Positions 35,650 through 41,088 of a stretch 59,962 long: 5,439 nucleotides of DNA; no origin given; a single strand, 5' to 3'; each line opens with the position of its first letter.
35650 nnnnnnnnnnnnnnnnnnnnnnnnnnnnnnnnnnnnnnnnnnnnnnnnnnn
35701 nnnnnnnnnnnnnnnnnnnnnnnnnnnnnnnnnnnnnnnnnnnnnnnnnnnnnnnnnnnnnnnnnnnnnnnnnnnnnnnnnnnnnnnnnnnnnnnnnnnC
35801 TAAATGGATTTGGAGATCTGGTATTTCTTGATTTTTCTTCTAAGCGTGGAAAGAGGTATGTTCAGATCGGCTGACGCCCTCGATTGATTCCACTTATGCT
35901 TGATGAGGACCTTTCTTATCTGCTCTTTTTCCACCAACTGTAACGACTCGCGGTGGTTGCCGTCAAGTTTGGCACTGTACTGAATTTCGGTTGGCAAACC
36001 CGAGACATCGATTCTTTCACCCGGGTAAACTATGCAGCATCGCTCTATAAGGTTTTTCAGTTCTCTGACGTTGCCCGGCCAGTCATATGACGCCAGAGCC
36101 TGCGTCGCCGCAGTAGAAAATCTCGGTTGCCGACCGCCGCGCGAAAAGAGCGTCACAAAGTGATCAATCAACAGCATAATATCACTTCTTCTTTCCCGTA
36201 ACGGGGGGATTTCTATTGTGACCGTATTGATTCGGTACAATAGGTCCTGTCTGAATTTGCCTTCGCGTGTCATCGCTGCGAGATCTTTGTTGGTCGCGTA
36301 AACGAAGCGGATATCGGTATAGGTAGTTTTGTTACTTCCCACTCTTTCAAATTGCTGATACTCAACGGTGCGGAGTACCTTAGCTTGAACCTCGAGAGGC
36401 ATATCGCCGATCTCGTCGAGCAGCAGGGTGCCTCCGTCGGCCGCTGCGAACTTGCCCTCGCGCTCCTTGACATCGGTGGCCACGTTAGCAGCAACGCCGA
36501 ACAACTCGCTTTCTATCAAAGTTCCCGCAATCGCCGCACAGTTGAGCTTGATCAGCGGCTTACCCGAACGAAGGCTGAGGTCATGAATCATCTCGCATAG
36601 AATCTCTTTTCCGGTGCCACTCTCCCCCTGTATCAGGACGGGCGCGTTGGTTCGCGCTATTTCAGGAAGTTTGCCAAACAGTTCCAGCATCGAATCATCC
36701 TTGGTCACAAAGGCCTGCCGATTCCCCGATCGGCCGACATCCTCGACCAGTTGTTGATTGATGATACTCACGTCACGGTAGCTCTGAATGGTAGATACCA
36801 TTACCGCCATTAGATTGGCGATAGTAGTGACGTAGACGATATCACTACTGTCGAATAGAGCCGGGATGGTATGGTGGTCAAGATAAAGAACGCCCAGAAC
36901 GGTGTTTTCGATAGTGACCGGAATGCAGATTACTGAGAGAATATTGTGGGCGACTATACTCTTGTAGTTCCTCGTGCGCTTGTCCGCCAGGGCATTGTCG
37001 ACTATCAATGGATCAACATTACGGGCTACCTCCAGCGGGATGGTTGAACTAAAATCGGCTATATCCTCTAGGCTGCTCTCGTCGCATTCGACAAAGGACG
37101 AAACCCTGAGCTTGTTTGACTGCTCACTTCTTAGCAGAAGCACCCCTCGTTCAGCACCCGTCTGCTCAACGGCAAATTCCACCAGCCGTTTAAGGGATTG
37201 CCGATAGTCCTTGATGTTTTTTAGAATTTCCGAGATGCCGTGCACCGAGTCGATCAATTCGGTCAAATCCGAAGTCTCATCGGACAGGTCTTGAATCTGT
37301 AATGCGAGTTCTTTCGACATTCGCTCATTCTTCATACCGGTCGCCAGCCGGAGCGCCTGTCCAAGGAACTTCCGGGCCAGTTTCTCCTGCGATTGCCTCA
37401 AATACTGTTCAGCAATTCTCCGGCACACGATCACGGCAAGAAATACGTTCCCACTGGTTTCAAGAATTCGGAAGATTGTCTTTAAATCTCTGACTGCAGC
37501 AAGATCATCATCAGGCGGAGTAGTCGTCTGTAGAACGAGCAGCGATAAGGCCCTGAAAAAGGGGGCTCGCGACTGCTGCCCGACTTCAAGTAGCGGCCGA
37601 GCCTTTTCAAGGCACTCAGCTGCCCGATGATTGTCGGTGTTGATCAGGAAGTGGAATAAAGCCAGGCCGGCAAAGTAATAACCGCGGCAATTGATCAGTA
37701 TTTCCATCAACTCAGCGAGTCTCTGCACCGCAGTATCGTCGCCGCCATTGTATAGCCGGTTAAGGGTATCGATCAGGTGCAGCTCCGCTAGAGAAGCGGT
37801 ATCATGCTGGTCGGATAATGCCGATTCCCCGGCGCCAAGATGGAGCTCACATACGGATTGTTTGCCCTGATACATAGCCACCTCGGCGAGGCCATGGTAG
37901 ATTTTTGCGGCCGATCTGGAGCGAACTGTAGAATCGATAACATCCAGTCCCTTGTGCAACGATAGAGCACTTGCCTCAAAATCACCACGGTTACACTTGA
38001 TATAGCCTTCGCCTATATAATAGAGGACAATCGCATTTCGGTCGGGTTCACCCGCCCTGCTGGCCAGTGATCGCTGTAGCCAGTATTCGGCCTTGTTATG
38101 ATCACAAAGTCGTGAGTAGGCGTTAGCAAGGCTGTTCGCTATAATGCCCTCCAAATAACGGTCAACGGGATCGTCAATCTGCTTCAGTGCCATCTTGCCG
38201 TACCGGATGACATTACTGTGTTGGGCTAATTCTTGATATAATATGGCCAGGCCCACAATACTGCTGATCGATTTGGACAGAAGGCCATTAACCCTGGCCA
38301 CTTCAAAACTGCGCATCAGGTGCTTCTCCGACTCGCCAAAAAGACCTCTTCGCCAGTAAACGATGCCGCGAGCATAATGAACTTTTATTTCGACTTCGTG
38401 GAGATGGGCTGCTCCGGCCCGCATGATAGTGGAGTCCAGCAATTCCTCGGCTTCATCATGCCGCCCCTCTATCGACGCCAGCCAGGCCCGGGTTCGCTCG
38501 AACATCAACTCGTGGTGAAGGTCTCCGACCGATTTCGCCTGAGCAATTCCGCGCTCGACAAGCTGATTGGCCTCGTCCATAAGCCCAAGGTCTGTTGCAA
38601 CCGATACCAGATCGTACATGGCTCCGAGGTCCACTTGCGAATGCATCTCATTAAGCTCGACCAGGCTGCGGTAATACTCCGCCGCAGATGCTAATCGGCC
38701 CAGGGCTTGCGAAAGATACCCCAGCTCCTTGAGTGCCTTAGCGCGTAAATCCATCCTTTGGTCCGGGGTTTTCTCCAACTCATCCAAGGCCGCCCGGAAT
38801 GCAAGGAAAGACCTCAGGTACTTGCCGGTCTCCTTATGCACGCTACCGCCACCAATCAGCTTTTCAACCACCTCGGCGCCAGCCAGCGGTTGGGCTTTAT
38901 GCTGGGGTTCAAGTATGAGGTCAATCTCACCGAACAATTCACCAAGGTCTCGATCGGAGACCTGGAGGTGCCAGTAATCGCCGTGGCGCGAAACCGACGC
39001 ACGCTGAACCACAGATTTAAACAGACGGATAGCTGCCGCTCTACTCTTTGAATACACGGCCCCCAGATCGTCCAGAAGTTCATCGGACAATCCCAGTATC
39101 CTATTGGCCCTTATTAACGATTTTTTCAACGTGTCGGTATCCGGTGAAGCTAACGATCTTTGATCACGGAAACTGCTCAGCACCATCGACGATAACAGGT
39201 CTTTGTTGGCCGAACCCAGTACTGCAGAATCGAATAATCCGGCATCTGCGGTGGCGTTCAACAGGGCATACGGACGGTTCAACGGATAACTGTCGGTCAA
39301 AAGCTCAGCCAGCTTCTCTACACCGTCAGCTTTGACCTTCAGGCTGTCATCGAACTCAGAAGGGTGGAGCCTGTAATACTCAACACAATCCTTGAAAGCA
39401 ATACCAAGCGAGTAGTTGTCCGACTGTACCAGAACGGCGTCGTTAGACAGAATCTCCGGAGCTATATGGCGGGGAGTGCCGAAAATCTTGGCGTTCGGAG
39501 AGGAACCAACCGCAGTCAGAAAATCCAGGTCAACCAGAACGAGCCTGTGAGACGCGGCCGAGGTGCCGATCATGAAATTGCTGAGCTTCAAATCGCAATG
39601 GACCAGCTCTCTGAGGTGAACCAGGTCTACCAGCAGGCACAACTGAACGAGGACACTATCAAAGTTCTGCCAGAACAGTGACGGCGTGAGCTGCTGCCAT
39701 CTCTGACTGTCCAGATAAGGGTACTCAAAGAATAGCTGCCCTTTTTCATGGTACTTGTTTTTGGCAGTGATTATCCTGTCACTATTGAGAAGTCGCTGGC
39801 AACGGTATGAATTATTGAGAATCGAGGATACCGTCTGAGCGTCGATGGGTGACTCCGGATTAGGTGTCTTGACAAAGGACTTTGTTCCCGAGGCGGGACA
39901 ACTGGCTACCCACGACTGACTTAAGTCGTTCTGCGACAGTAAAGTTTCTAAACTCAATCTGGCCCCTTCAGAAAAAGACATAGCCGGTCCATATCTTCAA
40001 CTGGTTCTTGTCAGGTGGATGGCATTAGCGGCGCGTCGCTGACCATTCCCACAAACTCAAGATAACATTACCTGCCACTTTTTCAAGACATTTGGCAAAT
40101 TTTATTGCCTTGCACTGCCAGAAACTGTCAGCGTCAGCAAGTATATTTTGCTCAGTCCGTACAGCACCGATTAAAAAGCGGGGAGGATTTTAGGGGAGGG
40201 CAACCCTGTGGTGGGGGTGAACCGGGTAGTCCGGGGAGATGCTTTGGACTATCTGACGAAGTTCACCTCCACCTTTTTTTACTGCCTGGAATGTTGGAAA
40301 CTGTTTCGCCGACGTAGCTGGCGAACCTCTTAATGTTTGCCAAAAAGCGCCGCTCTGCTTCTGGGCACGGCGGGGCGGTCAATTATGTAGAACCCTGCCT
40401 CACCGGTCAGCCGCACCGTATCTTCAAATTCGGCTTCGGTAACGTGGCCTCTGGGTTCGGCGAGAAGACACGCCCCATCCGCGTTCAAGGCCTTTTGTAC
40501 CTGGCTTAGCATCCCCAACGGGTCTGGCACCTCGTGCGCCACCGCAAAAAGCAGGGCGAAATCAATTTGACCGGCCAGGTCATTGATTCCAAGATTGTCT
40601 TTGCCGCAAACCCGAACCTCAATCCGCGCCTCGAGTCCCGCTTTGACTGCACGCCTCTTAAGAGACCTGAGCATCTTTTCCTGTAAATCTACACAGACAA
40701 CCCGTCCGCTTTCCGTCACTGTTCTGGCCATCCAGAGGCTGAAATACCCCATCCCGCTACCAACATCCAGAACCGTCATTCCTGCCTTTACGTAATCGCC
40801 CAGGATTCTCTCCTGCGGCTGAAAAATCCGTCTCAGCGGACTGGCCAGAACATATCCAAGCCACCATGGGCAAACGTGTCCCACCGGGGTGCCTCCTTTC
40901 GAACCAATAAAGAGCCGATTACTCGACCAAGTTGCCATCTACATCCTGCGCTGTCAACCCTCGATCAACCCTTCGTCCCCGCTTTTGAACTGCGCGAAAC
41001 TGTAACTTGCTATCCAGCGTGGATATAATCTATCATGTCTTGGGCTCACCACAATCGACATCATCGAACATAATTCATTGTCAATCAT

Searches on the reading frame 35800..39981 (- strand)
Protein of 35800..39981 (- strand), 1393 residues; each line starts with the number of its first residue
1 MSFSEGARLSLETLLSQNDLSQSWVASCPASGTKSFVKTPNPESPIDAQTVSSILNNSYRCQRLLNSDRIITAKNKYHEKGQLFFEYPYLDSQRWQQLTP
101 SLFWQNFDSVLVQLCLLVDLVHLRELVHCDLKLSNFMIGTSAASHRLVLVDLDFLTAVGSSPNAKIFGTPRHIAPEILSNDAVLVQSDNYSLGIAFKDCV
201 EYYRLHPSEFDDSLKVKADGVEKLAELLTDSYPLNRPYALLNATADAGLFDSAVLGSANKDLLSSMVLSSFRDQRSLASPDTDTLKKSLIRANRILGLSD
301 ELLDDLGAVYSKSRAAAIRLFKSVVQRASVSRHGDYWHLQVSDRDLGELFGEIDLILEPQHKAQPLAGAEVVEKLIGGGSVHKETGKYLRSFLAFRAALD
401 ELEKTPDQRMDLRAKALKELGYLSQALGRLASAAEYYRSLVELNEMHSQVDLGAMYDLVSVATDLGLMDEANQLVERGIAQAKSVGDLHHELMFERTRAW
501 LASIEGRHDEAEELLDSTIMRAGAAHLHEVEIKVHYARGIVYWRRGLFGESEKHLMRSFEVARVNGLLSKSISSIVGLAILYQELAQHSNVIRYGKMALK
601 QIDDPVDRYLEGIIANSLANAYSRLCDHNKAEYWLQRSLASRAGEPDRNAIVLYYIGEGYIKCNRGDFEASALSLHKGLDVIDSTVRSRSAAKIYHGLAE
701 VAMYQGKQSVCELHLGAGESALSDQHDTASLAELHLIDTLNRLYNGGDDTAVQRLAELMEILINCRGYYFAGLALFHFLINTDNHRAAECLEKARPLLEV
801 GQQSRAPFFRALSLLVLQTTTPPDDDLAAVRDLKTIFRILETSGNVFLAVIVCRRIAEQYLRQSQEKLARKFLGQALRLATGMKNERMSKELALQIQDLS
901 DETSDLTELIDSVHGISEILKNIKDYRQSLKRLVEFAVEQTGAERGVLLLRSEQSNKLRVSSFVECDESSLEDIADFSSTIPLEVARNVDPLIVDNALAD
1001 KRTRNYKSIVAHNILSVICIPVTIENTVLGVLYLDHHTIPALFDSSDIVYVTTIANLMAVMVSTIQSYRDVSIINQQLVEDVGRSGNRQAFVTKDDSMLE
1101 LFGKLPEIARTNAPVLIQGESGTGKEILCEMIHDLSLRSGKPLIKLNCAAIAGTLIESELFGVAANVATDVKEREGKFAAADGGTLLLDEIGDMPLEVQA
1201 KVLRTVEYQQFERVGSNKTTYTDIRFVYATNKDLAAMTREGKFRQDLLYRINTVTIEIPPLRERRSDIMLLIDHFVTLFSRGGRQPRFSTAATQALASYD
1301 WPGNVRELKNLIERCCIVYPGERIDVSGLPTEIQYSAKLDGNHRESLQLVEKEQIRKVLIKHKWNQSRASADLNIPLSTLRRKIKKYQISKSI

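Call 13: search_protein_families(library=pfam, proteins=[window:35800-39981:-], max_evalue=0.00001)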
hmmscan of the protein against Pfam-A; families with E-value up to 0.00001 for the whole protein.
window:35800-39981:- (1393 aa): 10 families
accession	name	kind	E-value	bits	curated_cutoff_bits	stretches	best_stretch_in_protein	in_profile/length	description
PF00158.32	Sigma54_activat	-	3.9e-55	186.5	20.2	1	1092-1257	2-168/168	Sigma-54 interaction domain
PF25601.1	AAA_lid_14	-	1.2e-23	83.1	27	1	1262-1340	1-81/87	AAA+ ATPase lid domain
PF14532.12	Sigma54_activ_2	-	7.2e-16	59.1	25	1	1097-1261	6-138/138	Sigma-54 interaction domain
PF00069.31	Pkinase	-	5.5e-15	55.9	31.7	1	59-265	49-242/263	Protein kinase domain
PF13424.12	TPR_12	-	4.6e-13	49.6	30.1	0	535-600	6-73/77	Tetratricopeptide repeat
PF13185.12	GAF_2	-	6.8e-12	46.2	28.6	1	927-1062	5-135/136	GAF domain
PF02954.25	HTH_8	-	1.1e-10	41.5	22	1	1347-1387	2-42/42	Bacterial regulatory protein, Fis family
PF01590.32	GAF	-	3.1e-09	37.9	22.4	1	927-1060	3-131/133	GAF domain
PF17874.7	TPR_MalT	-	9.4e-08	32.1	45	0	402-544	28-213/336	MalT-like TPR region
PF07719.23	TPR_2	-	9.8e-06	25.8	27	0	414-445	1-32/34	Tetratricopeptide repeat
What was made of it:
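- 35800..39981 (-): Candidate cognate regulator: a 1393-aa sigma-54 activator with kinase-like, TPR, GAF, sigma-54 AAA+ and HTH_8 domains, about 1.2 kb upstream on the opposite strand. The link to the array is inferred from proximity only. Pfam: Sigma54_activat 3.9e-55, AAA_lid_14, HTH_8, GAF_2, a partial Pkinase match and TPR (call 13).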

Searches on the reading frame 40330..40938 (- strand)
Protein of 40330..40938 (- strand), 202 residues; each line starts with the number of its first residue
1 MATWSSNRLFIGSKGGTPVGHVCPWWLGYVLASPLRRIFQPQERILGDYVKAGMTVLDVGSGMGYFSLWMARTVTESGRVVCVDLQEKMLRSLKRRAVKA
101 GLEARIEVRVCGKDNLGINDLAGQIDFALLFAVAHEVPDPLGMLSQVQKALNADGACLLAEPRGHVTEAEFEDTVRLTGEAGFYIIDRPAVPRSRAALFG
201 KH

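Call 3: search_protein_families(library=pfam, proteins=[window:40330-40938:-], max_evalue=1)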
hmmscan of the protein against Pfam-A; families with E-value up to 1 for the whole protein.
window:40330-40938:- (202 aa): 23 families
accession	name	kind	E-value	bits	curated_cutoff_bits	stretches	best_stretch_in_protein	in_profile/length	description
PF13847.12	Methyltransf_31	-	4e-16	59.4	27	1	51-172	2-119/145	Methyltransferase domain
PF08241.18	Methyltransf_11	-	2.2e-12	47.9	21.2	1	57-158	1-94/95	Methyltransferase domain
PF13649.12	Methyltransf_25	-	2.2e-12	47.9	27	1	56-155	1-97/97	Methyltransferase domain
PF13489.12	Methyltransf_23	-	1.2e-11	45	27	1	48-165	18-122/164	Methyltransferase domain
PF01135.25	PCMT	-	2.9e-10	40.7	20.3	1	50-141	71-159/210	Protein-L-isoaspartate(D-aspartate) O-methyltransferase (PCMT)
PF08242.18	Methyltransf_12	-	5.5e-09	37.1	30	1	57-156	1-97/98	Methyltransferase domain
PF01209.24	Ubie_methyltran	-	5.7e-08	32.8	20.1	1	50-159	45-151/233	ubiE/COQ5 methyltransferase family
PF13679.12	Methyltransf_32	-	2.1e-05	24.9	27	1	51-107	24-83/143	Methyltransferase domain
PF01728.25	FtsJ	-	3.7e-05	24.2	24.1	1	50-93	19-61/181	FtsJ-like methyltransferase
PF05175.20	MTS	-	6.2e-05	23.1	23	1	53-108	32-85/170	Methyltransferase small domain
PF13578.12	Methyltransf_24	-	8.2e-05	23.9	26.3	1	58-129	2-73/105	Methyltransferase domain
PF12847.13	Methyltransf_18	-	0.00011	22.7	27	1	48-111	10-72/151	Methyltransferase domain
PF01596.23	Methyltransf_3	-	0.00011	22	22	1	55-111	47-103/204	O-methyltransferase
PF08704.16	GCD14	-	0.00019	21.7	26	1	50-157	38-141/247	tRNA methyltransferase complex GCD14 subunit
PF02353.26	CMAS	-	0.00049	19.9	27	1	50-116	60-124/273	Mycolic acid cyclopropane synthetase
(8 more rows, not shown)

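Call 4: search_protein_families(library=ncbifam, proteins=[window:40330-40938:-], max_evalue=1)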
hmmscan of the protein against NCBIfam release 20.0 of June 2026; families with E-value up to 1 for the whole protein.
window:40330-40938:- (202 aa): 65 families (the best 25 are shown)
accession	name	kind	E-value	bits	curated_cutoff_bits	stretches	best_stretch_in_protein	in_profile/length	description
NF010550.0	PRK13943.1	equivalog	8.5e-11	41.6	359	1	51-139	79-164/322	protein-L-isoaspartate O-methyltransferase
NF043040.1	corrin_prot_MT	hypoth_equivalog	3.5e-10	39.7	180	1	37-160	26-148/216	corrinoid protein-associated methyltransferase CpaM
NF008823.0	PRK11873.1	subfamily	1.2e-09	38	263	1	50-157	75-179/272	arsenite methyltransferase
NF041537.1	ArsM_AhpD_UU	exception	2.1e-09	36.6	510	1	50-161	74-182/345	arsenite methyltransferase/AhpD domain selenoprotein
NF008264.0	PRK11036.1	equivalog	3.3e-09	36.6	366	1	39-157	31-145/261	tRNA uridine 5-oxyacetic acid(34) methyltransferase CmoM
NF052510.1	methyltran_MpqE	exception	6.5e-09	35.5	335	1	51-121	45-115/234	methyl-plastoquinone biosynthesis methyltransferase MpqE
TIGR04364.1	methyltran_FxLD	equivalog_domain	1.8e-08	33.9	320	1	50-139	80-165/394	methyltransferase, FxLD system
TIGR01983.1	UbiG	equivalog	5.3e-08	32.5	102.95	1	52-160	49-152/228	bifunctional 2-polyprenyl-6-hydroxyphenol methylase/3-demethylubiquinol 3-O-methyltransferase UbiG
NF001240.0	PRK00216.1-1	equivalog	5.9e-08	32.1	378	1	47-120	58-131/251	bifunctional demethylmenaquinone methyltransferase/2-methoxy-6-polyprenyl-1,4-benzoquinol methylase UbiE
NF053511.1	tRNA_U34_MnmM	equivalog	7.9e-08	32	135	1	38-115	3-80/183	tRNA 5-(aminomethyl)-2-thiouridylate-methyltransferase MnmM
NF045882.1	PLipidMtase_Leg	equivalog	2.4e-07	30.8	390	1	46-156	36-140/207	phospholipid N-methyltransferase PmtA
NF040539.1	AST_met_ArsM_2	exception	3.5e-07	30.3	240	1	41-157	44-161/262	putative arsinothricin biosynthesis methyltransferase ArsM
TIGR00080.1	pimt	equivalog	3.9e-07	30.1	159.05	1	50-141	75-163/216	protein-L-isoaspartate O-methyltransferase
TIGR04290.1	meth_Rta_06860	hypoth_equivalog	6.9e-07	28.9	300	1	52-152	49-143/226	TIGR04290 family methyltransferase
TIGR02752.1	MenG_heptapren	equivalog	7.1e-07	29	419.85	1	50-156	43-146/231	demethylmenaquinone methyltransferase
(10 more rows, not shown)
